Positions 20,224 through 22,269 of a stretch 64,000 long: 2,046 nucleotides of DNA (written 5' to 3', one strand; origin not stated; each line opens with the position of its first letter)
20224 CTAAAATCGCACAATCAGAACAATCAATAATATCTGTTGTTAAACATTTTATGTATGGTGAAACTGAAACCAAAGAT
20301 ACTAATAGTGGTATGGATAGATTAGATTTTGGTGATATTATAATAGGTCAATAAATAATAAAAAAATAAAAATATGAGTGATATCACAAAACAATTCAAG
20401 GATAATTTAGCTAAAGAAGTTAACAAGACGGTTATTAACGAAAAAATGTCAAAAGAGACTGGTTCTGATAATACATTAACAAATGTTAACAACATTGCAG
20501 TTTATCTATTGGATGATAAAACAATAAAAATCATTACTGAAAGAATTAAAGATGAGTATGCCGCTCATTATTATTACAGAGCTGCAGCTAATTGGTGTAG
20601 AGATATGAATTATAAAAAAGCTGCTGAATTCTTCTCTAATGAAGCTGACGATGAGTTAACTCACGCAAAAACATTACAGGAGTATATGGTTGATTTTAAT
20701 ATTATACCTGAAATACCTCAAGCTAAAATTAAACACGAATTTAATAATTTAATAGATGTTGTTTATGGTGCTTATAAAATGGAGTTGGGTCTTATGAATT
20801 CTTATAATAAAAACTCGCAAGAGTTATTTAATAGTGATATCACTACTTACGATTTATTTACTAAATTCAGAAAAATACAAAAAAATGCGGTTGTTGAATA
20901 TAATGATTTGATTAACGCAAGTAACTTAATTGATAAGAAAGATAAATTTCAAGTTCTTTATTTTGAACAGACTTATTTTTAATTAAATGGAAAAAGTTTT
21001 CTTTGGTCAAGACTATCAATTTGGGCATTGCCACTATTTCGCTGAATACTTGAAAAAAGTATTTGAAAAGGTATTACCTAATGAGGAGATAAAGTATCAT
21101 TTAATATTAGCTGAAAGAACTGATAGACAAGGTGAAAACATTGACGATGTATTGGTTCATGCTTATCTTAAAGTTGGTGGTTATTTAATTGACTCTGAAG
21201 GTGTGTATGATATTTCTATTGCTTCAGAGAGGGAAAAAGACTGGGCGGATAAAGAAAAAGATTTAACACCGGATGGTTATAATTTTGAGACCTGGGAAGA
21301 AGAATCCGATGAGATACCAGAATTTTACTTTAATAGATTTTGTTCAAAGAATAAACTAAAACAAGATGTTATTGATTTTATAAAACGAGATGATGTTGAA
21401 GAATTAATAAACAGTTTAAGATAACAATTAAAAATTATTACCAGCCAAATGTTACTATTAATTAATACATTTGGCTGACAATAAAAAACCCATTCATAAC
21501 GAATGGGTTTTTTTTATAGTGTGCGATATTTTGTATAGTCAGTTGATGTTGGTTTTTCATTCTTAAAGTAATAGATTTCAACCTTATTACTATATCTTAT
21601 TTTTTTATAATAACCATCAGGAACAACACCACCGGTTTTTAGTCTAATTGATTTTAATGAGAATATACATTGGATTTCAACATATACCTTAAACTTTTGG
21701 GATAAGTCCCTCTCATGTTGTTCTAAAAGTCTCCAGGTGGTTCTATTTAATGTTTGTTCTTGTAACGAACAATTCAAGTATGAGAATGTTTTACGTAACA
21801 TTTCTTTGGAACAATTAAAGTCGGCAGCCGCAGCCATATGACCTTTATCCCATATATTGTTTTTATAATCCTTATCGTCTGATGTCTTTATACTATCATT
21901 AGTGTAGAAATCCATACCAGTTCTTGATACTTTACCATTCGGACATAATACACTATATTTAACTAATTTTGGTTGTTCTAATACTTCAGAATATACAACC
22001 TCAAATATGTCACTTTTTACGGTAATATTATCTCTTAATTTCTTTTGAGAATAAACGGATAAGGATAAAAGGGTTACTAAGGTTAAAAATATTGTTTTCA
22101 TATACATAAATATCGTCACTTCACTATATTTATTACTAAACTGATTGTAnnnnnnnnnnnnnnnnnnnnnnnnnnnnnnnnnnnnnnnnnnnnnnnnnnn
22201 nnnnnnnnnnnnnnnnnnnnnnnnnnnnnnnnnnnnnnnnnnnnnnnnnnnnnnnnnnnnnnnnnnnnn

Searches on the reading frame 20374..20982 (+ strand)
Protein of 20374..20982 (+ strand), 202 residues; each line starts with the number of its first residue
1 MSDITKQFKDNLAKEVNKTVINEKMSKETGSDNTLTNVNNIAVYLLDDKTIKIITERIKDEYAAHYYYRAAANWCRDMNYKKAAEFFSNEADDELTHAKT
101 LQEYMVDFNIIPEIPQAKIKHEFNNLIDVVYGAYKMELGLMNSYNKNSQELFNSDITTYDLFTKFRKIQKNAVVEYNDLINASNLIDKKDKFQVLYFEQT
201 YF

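Call 67: search_protein_families(library=pfam, proteins=[window:20374-20982:+], max_evalue=0.001)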
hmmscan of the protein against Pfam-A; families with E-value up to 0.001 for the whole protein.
window:20374-20982:+ (202 aa): 2 families
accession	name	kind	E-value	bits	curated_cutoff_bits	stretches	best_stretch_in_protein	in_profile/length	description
PF00210.30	Ferritin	-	6.7e-18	65.4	24.5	1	52-181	2-137/142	Ferritin-like domain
PF02915.23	Rubrerythrin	-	1.6e-08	35.5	22.8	1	53-157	2-116/137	Rubrerythrin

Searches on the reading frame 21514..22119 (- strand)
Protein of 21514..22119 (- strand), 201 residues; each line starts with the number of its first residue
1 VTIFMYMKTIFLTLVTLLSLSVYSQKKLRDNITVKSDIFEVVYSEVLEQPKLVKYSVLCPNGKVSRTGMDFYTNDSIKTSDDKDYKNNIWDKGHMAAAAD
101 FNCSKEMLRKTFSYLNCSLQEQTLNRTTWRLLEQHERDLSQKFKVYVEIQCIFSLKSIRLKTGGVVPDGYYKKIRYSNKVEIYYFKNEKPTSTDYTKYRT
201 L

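Call 67: search_protein_families(library=pfam, proteins=[window:21514-22119:-], max_evalue=0.001)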
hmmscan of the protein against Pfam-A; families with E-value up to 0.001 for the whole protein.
window:21514-22119:- (201 aa): 1 family
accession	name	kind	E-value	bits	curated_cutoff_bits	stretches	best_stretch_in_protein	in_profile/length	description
PF01223.29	Endonuclease_NS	-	5.9e-23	82.1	23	1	37-179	22-174/223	DNA/RNA non-specific endonuclease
